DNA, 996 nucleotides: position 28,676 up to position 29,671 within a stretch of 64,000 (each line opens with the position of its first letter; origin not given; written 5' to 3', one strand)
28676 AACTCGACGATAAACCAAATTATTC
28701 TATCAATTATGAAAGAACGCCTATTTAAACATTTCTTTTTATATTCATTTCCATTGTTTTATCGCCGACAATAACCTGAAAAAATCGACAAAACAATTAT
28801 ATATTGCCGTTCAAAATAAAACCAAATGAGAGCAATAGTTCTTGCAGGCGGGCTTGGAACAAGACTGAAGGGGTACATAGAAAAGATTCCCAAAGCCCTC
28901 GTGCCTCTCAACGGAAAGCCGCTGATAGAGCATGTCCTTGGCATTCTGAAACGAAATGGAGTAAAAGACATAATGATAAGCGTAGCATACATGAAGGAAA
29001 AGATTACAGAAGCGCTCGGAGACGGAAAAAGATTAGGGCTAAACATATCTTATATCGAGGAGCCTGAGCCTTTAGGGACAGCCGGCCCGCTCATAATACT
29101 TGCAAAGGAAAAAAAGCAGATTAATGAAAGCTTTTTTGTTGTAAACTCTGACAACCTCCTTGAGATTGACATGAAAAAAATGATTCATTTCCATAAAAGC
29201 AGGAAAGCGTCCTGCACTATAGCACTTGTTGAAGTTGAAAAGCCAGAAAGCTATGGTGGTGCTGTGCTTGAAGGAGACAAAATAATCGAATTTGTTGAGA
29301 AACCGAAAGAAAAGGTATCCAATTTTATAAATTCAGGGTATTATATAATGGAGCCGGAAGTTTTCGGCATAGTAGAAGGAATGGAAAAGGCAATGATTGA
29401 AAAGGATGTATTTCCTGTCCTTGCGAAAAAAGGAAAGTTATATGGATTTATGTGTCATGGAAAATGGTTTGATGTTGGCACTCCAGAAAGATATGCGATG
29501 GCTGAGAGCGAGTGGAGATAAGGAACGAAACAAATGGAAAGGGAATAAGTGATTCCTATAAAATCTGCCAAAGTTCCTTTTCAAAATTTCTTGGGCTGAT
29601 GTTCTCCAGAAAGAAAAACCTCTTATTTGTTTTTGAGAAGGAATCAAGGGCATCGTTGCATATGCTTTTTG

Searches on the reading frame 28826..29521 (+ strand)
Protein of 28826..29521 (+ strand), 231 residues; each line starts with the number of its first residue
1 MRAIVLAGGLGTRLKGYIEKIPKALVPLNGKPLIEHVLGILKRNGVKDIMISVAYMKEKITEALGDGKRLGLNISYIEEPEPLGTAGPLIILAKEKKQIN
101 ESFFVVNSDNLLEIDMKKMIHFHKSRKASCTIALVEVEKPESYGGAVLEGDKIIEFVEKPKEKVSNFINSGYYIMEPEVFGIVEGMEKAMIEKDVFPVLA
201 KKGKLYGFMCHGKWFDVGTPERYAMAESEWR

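Call 31: search_protein_families(library=pfam, proteins=[window:28826-29521:+], max_evalue=0.00001)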
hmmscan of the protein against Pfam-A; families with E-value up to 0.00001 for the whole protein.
window:28826-29521:+ (231 aa): 2 families
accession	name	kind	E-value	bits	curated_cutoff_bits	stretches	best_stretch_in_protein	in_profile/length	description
PF00483.29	NTP_transferase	-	3.3e-45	155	21.2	1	3-227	2-239/245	Nucleotidyl transferase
PF12804.13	NTP_transf_3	-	3.5e-12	47.2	27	1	3-109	1-95/160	MobA-like NTP transferase domain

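Call 80: search_protein_families(library=ncbifam, proteins=[window:28826-29521:+], max_evalue=1e-10)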
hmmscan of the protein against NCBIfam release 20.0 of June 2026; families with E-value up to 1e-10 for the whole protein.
window:28826-29521:+ (231 aa): 26 families (the best 25 are shown)
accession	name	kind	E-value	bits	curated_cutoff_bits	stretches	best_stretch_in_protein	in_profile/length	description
NF052502.1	man1P_GTase_Rv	exception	6.1e-47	160.2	440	1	2-226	2-226/352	mannose-1-phosphate guanylyltransferase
TIGR03992.1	Arch_glmU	subfamily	1.3e-42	146.1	292.1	1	1-220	1-217/393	bifunctional sugar-1-phosphate nucleotidylyltransferase/acetyltransferase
TIGR01208.1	rmlA_long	equivalog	3e-40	138.2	320.25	1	2-222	1-226/353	glucose-1-phosphate thymidylyltransferase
NF045761.1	NAMPUrTaseMurU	equivalog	8.8e-38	130.4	250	1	1-227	1-224/226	N-acetylmuramate alpha-1-phosphate uridylyltransferase MurU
NF049965.1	GlMnHpPGnyltfHddC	equivalog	1.2e-34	119.9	300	1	1-224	1-215/221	D-glycero-D-manno-heptose 1-phosphate guanosyltransferase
NF041313.1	UDPGP_AglF_Halo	equivalog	5.1e-34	117.7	400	1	1-222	1-226/234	UTP--glucose-1-phosphate uridylyltransferase AglF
TIGR02623.1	G1P_cyt_trans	equivalog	1.9e-29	102.9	300.25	1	98-219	116-234/255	glucose-1-phosphate cytidylyltransferase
TIGR01207.1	rmlA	equivalog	6.4e-26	91.1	360.65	1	3-219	2-225/286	glucose-1-phosphate thymidylyltransferase RfbA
NF041173.1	Sug_nt_acttase_Thmprot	equivalog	3.9e-25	88.6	600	1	1-220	1-217/405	bifunctional sugar-1-phosphate nucleotidylyltransferase/acetyltransferase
NF012024.0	PRK15480.1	equivalog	2.1e-21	76.3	588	1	2-219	5-229/292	glucose-1-phosphate thymidylyltransferase RfbA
NF003670.0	PRK05293.1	equivalog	2.5e-20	72.8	470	1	102-226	120-254/382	glucose-1-phosphate adenylyltransferase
TIGR01173.1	glmU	equivalog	2.9e-20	72.5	366.85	1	1-178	1-175/452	bifunctional UDP-N-acetylglucosamine diphosphorylase/glucosamine-1-phosphate N-acetyltransferase GlmU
NF045697.1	MurNAcPUrMurU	equivalog_domain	1e-19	70.9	370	1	4-228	1-226/229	N-acetylmuramate alpha-1-phosphate uridylyltransferase MurU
TIGR01099.1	galU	equivalog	1.4e-18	67.4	326.8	1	72-224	94-259/261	UTP--glucose-1-phosphate uridylyltransferase GalU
NF010934.1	PRK14354.1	equivalog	5.9e-18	64.6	450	1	3-178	2-175/447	bifunctional UDP-N-acetylglucosamine diphosphorylase/glucosamine-1-phosphate N-acetyltransferase GlmU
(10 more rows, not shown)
